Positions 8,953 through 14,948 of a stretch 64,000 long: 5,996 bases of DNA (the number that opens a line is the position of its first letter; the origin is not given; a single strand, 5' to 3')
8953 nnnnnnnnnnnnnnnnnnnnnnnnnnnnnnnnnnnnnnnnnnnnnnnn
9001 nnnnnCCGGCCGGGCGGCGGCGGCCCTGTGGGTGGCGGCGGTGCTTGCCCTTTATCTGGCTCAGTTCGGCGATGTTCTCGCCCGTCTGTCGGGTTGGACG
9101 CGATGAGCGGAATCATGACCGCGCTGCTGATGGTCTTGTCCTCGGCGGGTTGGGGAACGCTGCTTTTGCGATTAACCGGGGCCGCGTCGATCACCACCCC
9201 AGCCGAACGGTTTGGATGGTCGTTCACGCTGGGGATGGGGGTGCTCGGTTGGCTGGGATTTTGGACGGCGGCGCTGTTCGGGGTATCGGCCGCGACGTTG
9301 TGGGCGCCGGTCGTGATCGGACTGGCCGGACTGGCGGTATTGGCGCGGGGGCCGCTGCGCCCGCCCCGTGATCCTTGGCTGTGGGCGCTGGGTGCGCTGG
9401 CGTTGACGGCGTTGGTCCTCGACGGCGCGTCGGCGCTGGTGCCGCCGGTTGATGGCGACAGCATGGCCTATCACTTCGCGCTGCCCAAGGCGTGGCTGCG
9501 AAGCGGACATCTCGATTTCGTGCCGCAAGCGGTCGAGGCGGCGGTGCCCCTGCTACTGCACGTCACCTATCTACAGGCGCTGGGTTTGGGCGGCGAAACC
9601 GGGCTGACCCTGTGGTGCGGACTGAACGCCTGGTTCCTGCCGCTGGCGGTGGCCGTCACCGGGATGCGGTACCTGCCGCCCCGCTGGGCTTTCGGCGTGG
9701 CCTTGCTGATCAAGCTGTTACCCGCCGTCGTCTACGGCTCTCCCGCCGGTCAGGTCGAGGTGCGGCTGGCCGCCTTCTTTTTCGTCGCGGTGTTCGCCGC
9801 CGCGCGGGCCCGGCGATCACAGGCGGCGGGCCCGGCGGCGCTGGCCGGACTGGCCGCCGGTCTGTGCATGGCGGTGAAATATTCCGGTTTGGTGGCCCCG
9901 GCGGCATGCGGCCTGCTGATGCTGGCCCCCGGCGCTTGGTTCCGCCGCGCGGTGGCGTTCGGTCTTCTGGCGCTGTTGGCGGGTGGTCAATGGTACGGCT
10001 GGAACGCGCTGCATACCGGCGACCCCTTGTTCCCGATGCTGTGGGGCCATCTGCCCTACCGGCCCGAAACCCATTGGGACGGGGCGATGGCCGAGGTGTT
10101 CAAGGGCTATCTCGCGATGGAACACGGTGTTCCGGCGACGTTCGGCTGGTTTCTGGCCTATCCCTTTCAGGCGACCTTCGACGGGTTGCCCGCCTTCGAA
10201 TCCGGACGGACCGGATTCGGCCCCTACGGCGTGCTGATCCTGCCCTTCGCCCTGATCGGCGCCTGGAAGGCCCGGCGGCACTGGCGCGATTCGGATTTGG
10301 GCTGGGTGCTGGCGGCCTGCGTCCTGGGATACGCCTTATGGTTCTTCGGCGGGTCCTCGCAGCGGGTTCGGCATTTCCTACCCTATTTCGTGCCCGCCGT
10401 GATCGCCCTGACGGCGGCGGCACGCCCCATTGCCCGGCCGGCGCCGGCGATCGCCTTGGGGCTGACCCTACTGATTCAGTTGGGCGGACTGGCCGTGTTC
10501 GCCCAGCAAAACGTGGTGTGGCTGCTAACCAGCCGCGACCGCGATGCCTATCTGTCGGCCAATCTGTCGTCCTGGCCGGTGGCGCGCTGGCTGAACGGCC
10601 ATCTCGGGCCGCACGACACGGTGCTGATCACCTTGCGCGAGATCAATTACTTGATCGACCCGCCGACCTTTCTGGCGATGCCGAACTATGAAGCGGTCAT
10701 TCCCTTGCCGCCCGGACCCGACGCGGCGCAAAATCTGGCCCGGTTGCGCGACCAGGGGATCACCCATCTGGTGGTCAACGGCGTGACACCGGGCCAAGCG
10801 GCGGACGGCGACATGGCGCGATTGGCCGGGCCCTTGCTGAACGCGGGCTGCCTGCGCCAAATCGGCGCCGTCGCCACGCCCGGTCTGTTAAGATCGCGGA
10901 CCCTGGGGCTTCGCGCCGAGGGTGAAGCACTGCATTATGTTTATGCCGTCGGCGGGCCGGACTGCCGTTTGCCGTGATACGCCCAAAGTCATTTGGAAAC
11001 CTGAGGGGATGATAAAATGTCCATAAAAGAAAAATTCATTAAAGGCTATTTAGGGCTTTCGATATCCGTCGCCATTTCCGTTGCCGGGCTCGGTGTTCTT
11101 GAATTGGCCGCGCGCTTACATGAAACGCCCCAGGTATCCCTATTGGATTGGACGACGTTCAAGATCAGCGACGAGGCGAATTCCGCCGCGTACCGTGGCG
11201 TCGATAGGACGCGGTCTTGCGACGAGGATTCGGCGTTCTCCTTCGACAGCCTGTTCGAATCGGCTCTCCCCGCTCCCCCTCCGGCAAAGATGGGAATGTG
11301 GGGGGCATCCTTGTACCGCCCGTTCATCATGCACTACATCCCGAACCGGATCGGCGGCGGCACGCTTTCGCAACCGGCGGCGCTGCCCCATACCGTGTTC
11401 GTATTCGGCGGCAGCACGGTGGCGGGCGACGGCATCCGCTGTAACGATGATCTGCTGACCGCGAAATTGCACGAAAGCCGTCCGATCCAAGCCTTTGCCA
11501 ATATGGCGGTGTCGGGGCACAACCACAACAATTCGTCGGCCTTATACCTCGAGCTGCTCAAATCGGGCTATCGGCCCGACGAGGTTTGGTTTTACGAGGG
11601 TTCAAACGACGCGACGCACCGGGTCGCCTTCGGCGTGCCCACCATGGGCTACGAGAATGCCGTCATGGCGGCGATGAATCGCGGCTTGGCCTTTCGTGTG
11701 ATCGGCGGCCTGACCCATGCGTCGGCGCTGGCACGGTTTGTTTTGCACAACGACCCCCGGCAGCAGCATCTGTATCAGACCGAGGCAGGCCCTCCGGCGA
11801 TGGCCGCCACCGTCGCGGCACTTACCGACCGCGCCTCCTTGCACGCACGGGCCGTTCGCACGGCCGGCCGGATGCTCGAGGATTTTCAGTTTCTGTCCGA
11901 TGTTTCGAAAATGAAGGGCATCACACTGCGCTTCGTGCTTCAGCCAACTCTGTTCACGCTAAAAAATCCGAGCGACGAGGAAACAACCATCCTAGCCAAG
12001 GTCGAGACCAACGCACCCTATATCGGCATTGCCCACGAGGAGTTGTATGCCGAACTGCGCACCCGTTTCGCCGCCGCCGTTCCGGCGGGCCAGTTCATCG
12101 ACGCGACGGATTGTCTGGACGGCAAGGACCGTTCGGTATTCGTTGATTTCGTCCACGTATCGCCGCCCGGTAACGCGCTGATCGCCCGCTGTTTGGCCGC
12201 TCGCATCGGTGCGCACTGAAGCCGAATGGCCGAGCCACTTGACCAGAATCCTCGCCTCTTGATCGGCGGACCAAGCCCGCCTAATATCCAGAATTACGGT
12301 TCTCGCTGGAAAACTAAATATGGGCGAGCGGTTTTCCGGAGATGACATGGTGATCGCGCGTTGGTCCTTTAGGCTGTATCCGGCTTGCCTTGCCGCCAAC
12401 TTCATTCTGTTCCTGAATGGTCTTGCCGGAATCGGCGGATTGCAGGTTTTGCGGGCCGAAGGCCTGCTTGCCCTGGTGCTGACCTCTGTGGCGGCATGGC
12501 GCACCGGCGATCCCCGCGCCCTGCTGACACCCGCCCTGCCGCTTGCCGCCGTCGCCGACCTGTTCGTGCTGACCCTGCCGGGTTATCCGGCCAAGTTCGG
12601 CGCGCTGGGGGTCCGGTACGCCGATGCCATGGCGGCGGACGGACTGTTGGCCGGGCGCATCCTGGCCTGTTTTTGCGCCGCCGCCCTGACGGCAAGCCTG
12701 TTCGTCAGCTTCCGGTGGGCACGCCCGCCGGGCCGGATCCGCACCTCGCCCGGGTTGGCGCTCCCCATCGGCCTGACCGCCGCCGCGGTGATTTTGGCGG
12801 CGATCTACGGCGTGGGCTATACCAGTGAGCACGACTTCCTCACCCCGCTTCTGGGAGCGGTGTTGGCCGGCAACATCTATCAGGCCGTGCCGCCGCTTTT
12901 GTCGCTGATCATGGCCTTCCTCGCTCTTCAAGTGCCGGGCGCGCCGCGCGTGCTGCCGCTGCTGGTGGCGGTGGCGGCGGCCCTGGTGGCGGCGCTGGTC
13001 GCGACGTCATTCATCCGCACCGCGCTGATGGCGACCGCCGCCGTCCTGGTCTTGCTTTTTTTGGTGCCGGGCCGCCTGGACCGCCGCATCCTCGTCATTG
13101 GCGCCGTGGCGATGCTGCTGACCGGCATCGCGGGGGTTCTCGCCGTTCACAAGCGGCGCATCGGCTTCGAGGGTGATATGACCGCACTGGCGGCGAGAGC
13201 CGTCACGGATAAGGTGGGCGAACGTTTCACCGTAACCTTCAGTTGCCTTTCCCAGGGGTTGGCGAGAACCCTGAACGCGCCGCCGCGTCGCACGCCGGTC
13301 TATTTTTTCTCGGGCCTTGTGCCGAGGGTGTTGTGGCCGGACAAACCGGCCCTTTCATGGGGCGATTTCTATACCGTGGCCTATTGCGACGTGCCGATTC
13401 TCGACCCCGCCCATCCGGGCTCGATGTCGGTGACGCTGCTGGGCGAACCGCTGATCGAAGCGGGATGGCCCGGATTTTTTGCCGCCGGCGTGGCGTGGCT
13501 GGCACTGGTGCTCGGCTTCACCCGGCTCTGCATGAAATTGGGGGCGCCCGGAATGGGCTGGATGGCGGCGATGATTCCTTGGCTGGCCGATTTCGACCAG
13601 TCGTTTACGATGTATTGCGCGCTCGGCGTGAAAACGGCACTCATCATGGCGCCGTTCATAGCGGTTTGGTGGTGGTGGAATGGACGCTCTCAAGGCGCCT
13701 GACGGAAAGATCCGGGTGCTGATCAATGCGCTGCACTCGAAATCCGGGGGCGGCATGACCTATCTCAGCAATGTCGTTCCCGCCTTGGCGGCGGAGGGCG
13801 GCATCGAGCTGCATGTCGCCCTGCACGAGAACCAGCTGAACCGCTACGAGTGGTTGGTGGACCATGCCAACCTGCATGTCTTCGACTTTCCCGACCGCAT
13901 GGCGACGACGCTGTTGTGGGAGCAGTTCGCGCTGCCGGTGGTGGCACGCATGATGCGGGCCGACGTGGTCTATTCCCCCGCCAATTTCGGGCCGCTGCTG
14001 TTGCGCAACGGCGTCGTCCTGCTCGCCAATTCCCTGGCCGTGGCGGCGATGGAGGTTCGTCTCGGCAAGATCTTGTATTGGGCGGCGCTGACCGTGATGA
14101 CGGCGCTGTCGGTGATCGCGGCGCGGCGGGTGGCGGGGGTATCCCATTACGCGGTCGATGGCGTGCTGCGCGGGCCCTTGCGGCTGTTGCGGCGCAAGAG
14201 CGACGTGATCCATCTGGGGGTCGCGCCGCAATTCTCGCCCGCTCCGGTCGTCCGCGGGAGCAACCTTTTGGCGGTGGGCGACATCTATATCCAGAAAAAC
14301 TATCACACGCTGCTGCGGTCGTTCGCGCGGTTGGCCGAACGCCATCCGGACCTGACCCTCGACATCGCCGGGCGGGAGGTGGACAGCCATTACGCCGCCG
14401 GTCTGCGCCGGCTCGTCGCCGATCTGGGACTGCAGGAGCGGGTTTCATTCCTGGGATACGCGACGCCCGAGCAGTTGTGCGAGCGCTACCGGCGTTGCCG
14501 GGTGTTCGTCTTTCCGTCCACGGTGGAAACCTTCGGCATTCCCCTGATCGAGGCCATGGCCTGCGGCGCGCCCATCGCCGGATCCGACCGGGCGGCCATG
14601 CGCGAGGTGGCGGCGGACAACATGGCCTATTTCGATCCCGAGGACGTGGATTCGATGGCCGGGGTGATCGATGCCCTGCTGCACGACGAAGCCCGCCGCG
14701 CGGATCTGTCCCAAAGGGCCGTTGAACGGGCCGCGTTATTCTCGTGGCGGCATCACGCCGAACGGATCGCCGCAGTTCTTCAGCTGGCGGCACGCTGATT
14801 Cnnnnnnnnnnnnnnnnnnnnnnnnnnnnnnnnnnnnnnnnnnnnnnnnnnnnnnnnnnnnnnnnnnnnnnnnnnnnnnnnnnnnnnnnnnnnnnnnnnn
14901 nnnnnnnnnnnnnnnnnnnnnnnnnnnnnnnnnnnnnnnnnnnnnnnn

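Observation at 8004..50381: Exceptional density of GT-C-like membrane proteins and gtr-like modules: seven candidate periplasmic glycosyltransferases in about 42 kb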

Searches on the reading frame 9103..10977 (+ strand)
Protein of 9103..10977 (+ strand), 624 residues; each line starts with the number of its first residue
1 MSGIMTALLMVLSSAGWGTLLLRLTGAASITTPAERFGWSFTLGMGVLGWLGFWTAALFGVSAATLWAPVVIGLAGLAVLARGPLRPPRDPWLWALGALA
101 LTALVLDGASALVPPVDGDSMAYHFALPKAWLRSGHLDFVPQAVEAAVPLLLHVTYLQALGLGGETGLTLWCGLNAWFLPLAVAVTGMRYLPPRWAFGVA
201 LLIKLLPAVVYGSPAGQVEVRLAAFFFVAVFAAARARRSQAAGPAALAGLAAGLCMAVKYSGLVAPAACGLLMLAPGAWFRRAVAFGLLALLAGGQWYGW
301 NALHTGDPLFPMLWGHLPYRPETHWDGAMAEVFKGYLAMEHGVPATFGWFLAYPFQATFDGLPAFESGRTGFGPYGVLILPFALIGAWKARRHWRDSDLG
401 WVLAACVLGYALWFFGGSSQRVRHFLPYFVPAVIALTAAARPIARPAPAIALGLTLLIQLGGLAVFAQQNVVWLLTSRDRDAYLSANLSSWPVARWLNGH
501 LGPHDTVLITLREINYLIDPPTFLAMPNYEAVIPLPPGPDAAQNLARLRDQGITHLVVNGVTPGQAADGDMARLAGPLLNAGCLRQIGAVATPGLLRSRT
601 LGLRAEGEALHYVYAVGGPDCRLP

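Call 5: search_protein_families(library=pfam, proteins=[window:9103-10977:+], max_evalue=0.01)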
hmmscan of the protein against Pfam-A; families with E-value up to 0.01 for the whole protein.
window:9103-10977:+ (624 aa): 1 family
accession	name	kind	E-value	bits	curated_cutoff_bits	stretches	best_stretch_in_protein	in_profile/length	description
PF13231.12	PMT_2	-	0.00093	19.9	26.1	1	165-292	21-149/160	Dolichyl-phosphate-mannose-protein mannosyltransferase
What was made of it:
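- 9103..10977 (+): c2: PMT_2-type GT-C candidate of 624 aa with a C-terminal soluble region. Motif '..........'. PMT_2 E 9.3e-4, 19.9 bits, below the gathering score of 26.1 (call 5).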

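Call 6: search_protein_families(library=ncbifam, proteins=[window:9103-10977:+], max_evalue=0.01)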
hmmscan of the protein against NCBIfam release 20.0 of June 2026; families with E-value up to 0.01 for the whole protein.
window:9103-10977:+ (624 aa): 1 family
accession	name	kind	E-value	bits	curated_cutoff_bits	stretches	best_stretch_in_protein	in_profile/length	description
NF047510.1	LIC_10190_fam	subfamily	9.8e-06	24.6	100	1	223-416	225-415/424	LIC_10190 family membrane protein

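Call 14: search_protein_families(library=pfam, proteins=[window:9103-10977:+], max_evalue=10)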
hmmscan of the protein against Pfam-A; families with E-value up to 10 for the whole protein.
window:9103-10977:+ (624 aa): 1 family
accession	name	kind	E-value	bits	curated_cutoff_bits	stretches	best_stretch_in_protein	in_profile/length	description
PF13231.12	PMT_2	-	0.00093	19.9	26.1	1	165-292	21-149/160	Dolichyl-phosphate-mannose-protein mannosyltransferase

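Call 54: search_dna_similar(query=window:9103-10977:+, collection=plasmids, mode=protein, max_rows=15, max_evalue=0.001)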
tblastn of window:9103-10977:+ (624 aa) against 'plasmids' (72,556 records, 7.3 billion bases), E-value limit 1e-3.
No match.

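Call 58: find_related_loci(query=window:9103-10977:+, collection=metagenome_contigs, flank=6000)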
Query window:9103-10977:+ (624 aa) in metagenome_contigs; peptide patterns used: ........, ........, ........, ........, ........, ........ (x = any residue, [..] = any of these).
50 stretches matched a pattern; 11 encode a relative of the query (tblastn E <= 1e-3); 11 distinct loci.
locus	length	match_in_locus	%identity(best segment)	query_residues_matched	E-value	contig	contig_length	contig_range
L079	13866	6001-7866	36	1-623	1e-106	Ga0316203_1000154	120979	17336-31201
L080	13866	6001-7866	36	1-623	1e-106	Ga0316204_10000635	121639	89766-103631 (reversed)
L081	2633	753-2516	39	8-584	1e-105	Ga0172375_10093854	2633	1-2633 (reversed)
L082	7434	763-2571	35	32-621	3e-96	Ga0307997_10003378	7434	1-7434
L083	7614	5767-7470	34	1-559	5e-95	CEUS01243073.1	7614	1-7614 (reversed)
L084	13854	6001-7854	37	8-619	3e-94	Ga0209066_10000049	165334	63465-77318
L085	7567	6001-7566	43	9-521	2e-93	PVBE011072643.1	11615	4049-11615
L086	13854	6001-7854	36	4-601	6e-91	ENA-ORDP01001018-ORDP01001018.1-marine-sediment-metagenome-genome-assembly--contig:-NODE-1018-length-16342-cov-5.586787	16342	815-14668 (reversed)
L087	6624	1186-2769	44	35-557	2e-87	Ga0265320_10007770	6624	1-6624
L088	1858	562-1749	42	1-393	2e-82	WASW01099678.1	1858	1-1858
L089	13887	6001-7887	34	1-616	2e-75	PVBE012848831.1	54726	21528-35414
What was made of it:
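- Checked: The 9103 start of c2 is supported by homologues that align from residue 1 (call 58).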

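Call 62: search_protein_families(library=pfam, alignment_id=A5, max_evalue=1)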
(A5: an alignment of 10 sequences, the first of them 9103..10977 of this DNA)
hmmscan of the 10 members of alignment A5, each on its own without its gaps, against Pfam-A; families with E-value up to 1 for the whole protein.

A. member 1, window:9103-10977:+ (624 aa): 1 family
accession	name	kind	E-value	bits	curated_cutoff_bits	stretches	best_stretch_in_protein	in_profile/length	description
PF13231.12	PMT_2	-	0.00093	19.9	26.1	1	165-292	21-149/160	Dolichyl-phosphate-mannose-protein mannosyltransferase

B. families by the number of members that match (of 10 scanned): 7 families
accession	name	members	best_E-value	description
PF13231.12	PMT_2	9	9.7e-10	Dolichyl-phosphate-mannose-protein mannosyltransferase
PF07220.16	DUF1420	1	0.0097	Protein of unknown function (DUF1420)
PF03901.23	Glyco_transf_22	1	0.01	Alg9-like mannosyltransferase family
PF16917.10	BPL_LplA_LipB_2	1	0.044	Biotin/lipoate A/B protein ligase family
PF11049.13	KSHV_K1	1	0.29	Glycoprotein K1 of Kaposi's sarcoma-associated herpes virus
PF03303.18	WTF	1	0.35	WTF protein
PF10272.14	Tmpp129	1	0.88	Putative transmembrane protein precursor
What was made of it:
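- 9103..10977 (+): Nine of 10 family members hit PMT_2, best 9.7e-10 (call 62).
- On Pfam PMT_2 (PF13231): Nine of 10 c2 homologues match at E<=1, the best at 9.7e-10 (call 62). c1, c3, c4 and c7 give no hit even at E<=10 (call 14).
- c2: 9 of 10 family members hit PMT_2, best 9.7e-10 (call 62). The name-giving members of PMT_2 are protein mannosyltransferases (calls 5, 62).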

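Call 63: search_solved_structures(query=A5, max_evalue=10, show_alignments=3)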
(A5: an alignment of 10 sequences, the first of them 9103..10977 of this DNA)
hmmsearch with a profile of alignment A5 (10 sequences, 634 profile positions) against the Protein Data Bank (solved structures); distinct sequences matched with E-value up to 10: 1.
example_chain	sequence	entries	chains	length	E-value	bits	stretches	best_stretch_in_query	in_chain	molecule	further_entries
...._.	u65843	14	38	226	2.2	10.2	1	297-338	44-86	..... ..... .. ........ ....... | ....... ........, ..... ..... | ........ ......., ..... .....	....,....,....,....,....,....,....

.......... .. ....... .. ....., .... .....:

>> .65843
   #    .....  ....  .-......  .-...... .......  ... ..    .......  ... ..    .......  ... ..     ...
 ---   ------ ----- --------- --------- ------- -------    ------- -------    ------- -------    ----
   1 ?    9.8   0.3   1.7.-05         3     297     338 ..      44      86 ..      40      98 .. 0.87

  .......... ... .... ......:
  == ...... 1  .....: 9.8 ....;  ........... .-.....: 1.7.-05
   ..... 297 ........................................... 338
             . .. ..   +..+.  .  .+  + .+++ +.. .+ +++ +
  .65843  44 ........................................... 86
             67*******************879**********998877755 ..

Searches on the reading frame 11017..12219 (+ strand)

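Call 7: search_protein_families(library=pfam, proteins=[window:11017-12219:+], max_evalue=0.01)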
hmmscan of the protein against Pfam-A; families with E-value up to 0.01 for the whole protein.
window:11017-12219:+ (400 aa): 2 families
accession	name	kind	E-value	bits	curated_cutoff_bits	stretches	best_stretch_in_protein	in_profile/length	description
PF13472.12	Lipase_GDSL_2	-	4e-05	24.6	32.9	1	129-238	1-107/178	GDSL-like Lipase/Acylhydrolase family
PF00657.28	Lipase_GDSL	-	0.0017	19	23.6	0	127-202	1-92/208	GDSL-like Lipase/Acylhydrolase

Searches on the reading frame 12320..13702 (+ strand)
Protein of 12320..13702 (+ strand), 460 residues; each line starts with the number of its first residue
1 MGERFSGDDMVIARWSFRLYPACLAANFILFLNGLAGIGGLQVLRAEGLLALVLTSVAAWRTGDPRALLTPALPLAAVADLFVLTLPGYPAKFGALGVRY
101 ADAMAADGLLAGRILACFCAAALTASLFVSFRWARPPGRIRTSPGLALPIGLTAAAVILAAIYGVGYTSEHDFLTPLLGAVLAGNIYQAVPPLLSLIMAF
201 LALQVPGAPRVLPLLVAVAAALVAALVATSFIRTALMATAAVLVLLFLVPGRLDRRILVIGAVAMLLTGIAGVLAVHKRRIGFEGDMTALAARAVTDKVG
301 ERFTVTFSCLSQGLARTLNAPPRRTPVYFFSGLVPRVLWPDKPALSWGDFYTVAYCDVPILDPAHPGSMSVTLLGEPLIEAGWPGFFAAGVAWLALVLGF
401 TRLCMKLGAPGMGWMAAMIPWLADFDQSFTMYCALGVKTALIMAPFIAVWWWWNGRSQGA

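Call 7: search_protein_families(library=pfam, proteins=[window:12320-13702:+], max_evalue=0.01)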
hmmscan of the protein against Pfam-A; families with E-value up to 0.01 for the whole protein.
window:12320-13702:+ (460 aa): 0 families

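Call 14: search_protein_families(library=pfam, proteins=[window:12320-13702:+], max_evalue=10)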
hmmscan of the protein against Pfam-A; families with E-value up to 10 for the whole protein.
window:12320-13702:+ (460 aa): 1 family
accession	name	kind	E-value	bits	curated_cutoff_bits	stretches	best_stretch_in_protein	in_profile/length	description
PF23809.1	Phage_holin_9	-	2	8.7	27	1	185-272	24-112/130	Bacteriophage holin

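Call 75: search_protein_families(library=ncbifam, proteins=[window:12320-13702:+], max_evalue=0.001)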
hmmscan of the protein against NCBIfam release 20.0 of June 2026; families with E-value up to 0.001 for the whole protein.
window:12320-13702:+ (460 aa): 0 families

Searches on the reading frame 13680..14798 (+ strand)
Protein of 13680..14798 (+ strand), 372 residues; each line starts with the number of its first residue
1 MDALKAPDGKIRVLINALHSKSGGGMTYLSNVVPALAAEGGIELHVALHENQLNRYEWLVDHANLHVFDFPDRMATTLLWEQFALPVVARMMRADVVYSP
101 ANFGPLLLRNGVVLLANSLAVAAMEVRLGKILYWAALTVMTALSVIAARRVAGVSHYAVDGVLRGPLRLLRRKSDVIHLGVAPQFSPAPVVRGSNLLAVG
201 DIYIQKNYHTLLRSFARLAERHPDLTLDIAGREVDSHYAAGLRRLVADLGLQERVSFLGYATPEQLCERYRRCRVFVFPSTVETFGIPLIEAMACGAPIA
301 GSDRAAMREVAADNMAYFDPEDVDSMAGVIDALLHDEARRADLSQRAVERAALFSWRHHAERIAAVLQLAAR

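Call 7: search_protein_families(library=pfam, proteins=[window:13680-14798:+], max_evalue=0.01)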
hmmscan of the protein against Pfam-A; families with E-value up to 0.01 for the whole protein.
window:13680-14798:+ (372 aa): 4 families
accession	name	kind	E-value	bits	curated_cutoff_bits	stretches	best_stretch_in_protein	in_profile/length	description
PF00534.26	Glycos_transf_1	-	1.4e-34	119.6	26.4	1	196-348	18-170/172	Glycosyl transferases group 1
PF13692.12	Glyco_trans_1_4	-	3.6e-27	95.8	27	1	195-336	3-142/142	Glycosyl transferases group 1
PF13524.12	Glyco_trans_1_2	-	8.9e-10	39.1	25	1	217-364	7-143/144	Glycosyl transferase-like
PF20706.3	GT4-conflict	-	2.1e-07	30.7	26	1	190-325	194-331/385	Family 4 Glycosyltransferase in conflict systems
